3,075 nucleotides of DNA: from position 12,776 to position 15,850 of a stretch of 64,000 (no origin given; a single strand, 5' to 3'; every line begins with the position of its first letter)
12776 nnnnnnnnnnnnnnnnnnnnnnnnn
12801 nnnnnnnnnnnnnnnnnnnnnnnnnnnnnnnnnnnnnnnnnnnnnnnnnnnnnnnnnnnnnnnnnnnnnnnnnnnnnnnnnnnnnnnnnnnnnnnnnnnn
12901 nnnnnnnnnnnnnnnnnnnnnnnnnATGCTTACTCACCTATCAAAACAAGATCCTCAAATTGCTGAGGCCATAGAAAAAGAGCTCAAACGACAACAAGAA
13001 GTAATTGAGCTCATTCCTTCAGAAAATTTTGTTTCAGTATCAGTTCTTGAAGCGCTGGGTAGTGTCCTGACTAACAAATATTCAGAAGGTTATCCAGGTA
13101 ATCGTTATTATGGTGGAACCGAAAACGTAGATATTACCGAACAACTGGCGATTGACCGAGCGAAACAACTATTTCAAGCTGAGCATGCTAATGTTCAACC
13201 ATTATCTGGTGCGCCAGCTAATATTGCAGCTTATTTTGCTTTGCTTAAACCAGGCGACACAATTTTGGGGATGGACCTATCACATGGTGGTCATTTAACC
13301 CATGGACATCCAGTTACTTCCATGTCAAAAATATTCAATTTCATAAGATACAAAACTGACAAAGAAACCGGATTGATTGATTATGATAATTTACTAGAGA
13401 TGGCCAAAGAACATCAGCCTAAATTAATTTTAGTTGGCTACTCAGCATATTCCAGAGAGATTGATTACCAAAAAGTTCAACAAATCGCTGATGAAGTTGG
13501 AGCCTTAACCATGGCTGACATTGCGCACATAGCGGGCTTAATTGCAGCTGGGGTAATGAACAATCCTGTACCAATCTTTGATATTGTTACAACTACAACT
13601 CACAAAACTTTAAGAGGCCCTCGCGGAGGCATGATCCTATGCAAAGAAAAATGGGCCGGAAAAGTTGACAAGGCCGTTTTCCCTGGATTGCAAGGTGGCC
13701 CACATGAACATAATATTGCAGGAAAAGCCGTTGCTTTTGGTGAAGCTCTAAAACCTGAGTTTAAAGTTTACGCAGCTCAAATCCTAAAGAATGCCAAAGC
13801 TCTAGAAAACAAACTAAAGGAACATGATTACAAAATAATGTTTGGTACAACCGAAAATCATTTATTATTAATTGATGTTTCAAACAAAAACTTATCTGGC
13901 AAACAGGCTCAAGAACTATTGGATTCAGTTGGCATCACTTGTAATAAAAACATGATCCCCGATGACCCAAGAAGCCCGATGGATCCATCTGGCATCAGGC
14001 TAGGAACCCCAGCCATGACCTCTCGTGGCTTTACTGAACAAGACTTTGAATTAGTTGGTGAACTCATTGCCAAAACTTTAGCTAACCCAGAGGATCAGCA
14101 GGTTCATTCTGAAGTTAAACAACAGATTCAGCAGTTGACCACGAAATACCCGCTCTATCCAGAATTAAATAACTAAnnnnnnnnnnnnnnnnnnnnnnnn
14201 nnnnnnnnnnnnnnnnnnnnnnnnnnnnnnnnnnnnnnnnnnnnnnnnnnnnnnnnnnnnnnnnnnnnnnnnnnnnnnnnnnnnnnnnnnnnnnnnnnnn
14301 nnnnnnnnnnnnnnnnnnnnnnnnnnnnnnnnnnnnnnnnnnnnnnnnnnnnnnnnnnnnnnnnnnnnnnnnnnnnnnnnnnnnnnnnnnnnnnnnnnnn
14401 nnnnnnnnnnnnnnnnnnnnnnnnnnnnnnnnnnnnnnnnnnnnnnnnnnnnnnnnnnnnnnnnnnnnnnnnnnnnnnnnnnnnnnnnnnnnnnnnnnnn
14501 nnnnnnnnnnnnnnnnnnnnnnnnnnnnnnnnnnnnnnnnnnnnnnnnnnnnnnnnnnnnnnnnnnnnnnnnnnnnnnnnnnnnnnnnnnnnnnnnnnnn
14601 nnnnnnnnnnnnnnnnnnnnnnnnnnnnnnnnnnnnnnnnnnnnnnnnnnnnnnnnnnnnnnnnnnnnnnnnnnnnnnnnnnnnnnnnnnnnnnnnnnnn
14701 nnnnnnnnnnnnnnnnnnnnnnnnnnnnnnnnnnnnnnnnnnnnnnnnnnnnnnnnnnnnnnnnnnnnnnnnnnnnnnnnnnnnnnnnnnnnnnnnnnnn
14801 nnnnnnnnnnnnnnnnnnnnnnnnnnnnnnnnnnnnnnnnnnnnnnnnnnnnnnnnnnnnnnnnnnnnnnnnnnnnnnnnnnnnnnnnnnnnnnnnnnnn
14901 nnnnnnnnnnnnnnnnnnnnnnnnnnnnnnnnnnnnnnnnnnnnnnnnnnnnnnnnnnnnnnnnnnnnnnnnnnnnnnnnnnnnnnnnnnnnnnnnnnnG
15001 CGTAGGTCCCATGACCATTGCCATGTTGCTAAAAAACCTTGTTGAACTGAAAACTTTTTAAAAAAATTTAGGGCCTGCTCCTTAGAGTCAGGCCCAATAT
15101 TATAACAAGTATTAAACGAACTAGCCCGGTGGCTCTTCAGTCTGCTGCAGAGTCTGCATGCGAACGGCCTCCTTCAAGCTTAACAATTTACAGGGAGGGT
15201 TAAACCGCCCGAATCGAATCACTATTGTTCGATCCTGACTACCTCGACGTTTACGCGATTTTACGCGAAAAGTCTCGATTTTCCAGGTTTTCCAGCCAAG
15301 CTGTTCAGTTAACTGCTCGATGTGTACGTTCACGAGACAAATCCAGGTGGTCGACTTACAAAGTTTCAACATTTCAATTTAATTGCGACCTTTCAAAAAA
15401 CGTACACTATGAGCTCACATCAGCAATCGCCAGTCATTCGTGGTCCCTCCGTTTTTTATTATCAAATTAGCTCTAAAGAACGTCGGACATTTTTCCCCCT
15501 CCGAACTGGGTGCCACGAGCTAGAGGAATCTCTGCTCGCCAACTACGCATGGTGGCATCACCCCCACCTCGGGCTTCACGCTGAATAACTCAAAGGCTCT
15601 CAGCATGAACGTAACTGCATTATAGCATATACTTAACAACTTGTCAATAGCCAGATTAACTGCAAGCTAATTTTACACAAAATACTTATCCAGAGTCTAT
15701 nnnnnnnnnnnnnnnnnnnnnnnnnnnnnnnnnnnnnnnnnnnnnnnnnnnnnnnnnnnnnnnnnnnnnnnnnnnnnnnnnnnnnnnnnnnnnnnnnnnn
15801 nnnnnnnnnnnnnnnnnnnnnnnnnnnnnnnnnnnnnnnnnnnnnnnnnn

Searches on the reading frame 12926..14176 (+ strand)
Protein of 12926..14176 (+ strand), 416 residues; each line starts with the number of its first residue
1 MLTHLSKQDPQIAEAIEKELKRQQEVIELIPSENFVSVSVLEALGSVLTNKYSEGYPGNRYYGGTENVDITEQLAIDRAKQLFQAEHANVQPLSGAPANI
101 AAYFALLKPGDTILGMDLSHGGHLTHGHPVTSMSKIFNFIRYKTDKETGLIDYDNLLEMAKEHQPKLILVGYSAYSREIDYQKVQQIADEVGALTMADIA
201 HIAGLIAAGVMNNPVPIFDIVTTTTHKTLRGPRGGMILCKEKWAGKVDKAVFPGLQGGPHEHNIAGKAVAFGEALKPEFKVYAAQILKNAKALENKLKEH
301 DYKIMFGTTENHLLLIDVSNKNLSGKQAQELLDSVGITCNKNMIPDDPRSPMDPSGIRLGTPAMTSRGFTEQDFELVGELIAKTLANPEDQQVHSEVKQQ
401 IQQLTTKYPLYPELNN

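Call 28: search_protein_families(library=pfam, proteins=[window:12926-14176:+], max_evalue=0.001)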
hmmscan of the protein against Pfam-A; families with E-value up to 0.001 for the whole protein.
window:12926-14176:+ (416 aa): 3 families
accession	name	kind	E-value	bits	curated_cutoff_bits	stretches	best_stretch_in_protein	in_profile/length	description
PF00464.25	SHMT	-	1.4e-165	551.2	27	1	5-381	1-399/399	Serine hydroxymethyltransferase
PF00155.27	Aminotran_1_2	-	3.7e-12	46.5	19.7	1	72-366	49-351/361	Aminotransferase class I and II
PF01212.27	Beta_elim_lyase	-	0.00095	19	27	0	77-338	39-271/288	Beta-eliminating lyase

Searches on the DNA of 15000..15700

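Call 56: search_rna_families(source=window, start=15000, end=15700, threshold=evalue, max_evalue=1)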
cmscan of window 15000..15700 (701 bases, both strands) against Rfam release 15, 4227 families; matches with E-value up to 1: 0.
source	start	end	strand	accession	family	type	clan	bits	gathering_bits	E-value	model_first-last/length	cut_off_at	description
